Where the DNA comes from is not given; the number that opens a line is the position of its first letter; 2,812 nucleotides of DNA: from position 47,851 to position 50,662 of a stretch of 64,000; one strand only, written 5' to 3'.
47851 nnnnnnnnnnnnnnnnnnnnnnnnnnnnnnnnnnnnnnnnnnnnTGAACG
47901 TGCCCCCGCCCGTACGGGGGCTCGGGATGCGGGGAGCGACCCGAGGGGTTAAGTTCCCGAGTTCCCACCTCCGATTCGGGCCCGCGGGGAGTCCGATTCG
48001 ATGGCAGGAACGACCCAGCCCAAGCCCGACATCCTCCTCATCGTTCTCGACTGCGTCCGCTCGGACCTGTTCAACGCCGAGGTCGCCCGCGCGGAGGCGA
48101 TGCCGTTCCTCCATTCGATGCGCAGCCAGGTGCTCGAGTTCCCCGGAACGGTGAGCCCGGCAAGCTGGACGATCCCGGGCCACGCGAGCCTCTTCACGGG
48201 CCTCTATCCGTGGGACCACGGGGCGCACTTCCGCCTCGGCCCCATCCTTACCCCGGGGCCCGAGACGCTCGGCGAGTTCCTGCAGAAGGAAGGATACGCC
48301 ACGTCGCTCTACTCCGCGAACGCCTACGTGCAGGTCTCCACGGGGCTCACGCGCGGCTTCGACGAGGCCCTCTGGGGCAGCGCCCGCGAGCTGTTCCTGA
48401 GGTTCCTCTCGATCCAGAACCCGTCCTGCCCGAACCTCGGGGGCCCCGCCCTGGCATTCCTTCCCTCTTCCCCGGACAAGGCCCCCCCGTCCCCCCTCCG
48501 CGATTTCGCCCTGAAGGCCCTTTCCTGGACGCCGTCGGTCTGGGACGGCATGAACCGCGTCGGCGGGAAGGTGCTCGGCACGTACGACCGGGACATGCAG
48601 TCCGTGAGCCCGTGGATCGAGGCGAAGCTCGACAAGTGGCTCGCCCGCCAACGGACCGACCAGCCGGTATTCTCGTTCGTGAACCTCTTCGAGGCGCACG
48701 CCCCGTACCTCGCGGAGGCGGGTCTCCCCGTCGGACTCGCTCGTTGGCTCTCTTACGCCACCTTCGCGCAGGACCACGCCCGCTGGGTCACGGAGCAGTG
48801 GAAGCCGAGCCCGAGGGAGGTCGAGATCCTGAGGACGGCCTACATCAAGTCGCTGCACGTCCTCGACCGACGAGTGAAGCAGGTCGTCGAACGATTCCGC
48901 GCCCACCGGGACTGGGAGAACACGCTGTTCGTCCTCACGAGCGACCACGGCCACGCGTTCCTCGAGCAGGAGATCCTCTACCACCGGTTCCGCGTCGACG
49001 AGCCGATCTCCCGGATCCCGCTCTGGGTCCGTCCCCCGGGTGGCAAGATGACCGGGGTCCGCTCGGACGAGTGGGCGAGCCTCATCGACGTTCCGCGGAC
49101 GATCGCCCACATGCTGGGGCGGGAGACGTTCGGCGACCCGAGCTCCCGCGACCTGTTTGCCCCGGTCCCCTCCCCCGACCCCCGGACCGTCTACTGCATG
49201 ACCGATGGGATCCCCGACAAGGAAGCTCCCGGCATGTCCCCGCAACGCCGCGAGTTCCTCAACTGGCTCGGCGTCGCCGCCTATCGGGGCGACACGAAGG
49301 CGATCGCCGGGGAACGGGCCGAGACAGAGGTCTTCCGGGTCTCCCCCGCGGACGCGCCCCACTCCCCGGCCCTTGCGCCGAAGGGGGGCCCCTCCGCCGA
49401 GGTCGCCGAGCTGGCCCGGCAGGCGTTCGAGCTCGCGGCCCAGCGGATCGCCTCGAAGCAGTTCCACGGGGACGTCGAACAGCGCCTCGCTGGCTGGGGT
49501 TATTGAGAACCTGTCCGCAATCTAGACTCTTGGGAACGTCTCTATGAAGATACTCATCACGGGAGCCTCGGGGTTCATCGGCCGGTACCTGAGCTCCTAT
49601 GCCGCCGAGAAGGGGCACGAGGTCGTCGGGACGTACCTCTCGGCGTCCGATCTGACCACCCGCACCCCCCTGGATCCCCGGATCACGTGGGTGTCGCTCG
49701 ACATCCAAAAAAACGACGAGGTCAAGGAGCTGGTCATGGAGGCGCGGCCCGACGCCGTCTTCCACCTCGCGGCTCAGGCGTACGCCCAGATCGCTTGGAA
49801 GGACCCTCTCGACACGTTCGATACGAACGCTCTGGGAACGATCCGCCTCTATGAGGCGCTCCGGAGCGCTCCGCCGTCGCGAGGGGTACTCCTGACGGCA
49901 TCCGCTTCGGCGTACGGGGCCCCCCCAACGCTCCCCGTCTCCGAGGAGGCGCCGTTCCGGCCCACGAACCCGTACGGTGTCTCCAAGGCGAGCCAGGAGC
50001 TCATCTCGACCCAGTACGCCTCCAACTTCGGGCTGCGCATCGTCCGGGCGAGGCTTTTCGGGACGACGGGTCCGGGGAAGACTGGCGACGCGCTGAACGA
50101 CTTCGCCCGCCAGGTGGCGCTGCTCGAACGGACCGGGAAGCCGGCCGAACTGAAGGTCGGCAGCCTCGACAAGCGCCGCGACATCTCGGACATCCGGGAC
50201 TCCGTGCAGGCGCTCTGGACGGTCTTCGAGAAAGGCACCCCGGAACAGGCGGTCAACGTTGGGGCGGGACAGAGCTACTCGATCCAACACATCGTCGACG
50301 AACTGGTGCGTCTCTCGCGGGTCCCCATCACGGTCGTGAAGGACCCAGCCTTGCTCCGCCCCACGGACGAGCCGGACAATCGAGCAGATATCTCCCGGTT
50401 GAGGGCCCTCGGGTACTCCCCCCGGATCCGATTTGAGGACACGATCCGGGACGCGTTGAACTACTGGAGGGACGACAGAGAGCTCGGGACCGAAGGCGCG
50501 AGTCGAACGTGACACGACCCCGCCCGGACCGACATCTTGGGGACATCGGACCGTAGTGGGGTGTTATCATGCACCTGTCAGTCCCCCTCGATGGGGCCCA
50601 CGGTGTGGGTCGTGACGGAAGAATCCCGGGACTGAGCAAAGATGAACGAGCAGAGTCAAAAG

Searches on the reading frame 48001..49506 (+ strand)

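Call 46: search_protein_families(library=pfam, proteins=[window:48001-49506:+], max_evalue=0.001)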
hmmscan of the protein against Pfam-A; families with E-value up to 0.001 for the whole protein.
window:48001-49506:+ (501 aa): 2 families
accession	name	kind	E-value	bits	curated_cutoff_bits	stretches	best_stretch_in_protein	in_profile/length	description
PF00884.28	Sulfatase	-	1e-25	91.1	25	1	9-373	1-300/301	Sulfatase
PF01663.27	Phosphodiest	-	7.6e-14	52.5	23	1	12-74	2-61/342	Type I phosphodiesterase / nucleotide pyrophosphatase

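Call 52: search_protein_families(library=ncbifam, proteins=[window:48001-49506:+], max_evalue=0.01)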
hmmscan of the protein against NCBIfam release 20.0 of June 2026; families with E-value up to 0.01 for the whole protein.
window:48001-49506:+ (501 aa): 8 families
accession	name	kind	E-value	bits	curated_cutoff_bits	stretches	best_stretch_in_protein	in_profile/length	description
NF010322.0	PRK13759.1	equivalog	7.9e-17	60.9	481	2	5-102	3-100/486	arylsulfatase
NF045661.1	HdlasePehA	equivalog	1.4e-15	56.9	900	2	271-377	274-380/506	phosphoric/sulfuric ester hydrolase PehA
TIGR03417.1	chol_sulfatase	equivalog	4.5e-13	48.9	433.45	2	267-374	241-346/500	choline-sulfatase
NF038075.1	fam_STM4013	hypoth_equivalog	3.2e-12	46.5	250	2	8-72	7-69/261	STM4013/SEN3800 family hydrolase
NF052527.1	Mn_arylsulf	exception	2.2e-06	26.8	850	1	8-99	1-93/479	manganese-dependent arylsulfatase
NF038282.1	LapC_YejM_PbgA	exception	3.3e-06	25.7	825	1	248-348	390-478/584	LPS biosynthesis-modulating metalloenzyme YejM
NF053595.1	LptchSynLtaSGpos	equivalog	0.00031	19.4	970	1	280-376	429-530/626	lipoteichoic acid synthase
NF009027.0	PRK12363.1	equivalog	0.0091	14.7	572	0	281-316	357-392/703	phosphoglycerol transferase I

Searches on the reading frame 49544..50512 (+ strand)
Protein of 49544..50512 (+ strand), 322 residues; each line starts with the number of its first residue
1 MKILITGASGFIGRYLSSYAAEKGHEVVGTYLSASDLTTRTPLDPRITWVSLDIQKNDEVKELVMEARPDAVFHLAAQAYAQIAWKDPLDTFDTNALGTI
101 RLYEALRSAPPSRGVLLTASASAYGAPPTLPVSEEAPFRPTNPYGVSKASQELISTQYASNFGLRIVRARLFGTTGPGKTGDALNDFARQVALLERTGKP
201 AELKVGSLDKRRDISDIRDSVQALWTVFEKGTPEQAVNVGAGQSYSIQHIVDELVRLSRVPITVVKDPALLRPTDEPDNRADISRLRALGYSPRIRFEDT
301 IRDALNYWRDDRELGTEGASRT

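Call 5: search_protein_families(library=pfam, proteins=[window:49544-50512:+], max_evalue=0.1)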
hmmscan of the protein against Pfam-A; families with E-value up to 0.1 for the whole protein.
window:49544-50512:+ (322 aa): 10 families
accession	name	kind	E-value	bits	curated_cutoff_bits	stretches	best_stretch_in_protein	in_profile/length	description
PF16363.11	GDP_Man_Dehyd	-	2.5e-57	195.3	27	1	4-303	1-331/332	GDP-mannose 4,6 dehydratase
PF01370.27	Epimerase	-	5.9e-48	163.8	20.9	1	3-240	1-240/240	NAD dependent epimerase/dehydratase family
PF04321.23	RmlD_sub_bind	-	3.4e-12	46.5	27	1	1-174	1-154/287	RmlD substrate binding domain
PF02719.21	Polysacc_synt_2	-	1.9e-09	37.6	20.2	1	3-260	1-249/293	Polysaccharide biosynthesis protein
PF13460.12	NAD_binding_10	-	5.7e-06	26.8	27.2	1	7-139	1-118/184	NAD(P)H-binding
PF13561.12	adh_short_C2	-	1.1e-05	25.6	27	1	12-169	8-168/236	Enoyl-(Acyl carrier protein) reductase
PF00106.31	adh_short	-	0.00052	20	26.6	1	3-68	3-72/195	short chain dehydrogenase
PF07993.18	NAD_binding_4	-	0.0012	18.4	20.1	0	68-169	88-204/258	Male sterility protein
PF08659.16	KR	-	0.05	14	22.6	0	3-110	3-127/180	KR domain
PF14132.11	DUF4299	-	0.09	12.9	31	0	19-61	199-241/301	Domain of unknown function (DUF4299)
